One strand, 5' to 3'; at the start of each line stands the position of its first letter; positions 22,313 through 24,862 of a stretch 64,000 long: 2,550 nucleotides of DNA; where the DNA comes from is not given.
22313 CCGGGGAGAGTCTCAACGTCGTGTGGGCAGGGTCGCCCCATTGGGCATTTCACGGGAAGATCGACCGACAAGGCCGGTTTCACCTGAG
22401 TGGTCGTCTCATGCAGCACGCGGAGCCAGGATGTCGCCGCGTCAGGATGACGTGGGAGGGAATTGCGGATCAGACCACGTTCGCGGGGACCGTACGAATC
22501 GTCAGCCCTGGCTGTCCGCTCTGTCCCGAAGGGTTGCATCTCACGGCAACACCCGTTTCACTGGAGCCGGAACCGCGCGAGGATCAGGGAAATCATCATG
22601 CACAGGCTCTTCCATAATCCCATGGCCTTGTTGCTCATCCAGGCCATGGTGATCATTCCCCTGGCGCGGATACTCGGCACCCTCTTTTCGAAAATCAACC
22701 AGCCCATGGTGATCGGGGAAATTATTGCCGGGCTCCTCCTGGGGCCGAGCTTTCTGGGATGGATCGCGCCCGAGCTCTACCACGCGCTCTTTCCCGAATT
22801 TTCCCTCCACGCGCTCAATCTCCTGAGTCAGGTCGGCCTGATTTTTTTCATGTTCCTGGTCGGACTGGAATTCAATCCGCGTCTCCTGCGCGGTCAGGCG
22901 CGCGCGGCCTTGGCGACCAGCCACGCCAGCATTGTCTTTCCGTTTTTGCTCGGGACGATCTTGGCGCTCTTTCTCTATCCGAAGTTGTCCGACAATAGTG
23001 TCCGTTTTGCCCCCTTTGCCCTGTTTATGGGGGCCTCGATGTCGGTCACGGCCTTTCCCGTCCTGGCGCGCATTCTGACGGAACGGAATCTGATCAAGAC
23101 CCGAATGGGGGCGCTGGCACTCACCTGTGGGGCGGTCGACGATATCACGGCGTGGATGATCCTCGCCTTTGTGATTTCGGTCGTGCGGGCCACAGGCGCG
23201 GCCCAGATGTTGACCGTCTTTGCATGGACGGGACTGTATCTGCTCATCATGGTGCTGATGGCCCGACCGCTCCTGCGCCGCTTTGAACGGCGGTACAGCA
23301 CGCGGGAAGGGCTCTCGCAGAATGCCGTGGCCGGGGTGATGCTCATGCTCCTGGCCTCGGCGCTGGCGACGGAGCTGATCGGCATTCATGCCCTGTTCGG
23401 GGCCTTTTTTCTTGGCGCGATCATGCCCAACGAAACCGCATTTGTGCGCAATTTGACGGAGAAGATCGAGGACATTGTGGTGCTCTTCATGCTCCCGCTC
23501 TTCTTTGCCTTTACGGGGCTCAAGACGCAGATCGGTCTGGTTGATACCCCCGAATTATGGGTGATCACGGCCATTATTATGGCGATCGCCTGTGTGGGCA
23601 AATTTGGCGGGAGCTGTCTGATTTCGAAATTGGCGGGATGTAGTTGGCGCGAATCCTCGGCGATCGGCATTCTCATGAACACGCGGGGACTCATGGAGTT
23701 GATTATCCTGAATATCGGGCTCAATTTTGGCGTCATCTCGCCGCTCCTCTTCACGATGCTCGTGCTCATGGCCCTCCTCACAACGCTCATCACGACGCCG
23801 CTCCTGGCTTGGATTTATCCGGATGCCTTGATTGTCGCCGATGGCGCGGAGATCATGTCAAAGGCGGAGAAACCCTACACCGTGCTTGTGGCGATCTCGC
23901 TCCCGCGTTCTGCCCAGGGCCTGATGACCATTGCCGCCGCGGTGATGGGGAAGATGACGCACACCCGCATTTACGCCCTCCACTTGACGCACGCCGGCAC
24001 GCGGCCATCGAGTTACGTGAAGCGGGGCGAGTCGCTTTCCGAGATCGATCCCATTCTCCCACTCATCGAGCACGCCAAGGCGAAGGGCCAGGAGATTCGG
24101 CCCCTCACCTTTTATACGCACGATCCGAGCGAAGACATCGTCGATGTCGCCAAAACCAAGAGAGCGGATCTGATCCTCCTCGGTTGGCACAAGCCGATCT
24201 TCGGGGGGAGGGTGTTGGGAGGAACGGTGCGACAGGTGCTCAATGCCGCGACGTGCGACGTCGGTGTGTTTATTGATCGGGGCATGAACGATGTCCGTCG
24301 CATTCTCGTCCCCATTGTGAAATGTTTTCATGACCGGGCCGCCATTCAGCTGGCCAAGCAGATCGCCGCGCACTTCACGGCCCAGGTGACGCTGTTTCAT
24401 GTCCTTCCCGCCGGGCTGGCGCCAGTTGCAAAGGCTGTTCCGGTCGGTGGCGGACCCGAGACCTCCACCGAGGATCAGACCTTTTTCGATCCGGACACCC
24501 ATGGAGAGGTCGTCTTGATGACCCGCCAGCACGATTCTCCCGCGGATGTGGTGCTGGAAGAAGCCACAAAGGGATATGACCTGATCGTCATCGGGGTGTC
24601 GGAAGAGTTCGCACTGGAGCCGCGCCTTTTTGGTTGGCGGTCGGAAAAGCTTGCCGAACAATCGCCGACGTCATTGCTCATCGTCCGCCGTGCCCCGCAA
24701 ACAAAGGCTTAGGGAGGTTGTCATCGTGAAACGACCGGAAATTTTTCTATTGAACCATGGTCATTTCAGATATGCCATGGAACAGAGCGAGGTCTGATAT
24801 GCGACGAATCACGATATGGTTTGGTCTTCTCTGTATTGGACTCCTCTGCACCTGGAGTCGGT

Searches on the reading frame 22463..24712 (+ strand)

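Call 92: search_protein_families(library=pfam, proteins=[window:22463-24712:+], max_evalue=0.00001)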
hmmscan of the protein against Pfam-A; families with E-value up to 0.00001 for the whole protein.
window:22463-24712:+ (749 aa): 2 families
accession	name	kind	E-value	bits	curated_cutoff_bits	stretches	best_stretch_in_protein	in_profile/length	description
PF00999.27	Na_H_Exchanger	-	4.2e-62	210.6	26.2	1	68-450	4-371/375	Sodium/hydrogen exchanger, transmembrane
PF00582.32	Usp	-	9.6e-26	91.5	24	2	473-600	4-137/141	Universal stress protein family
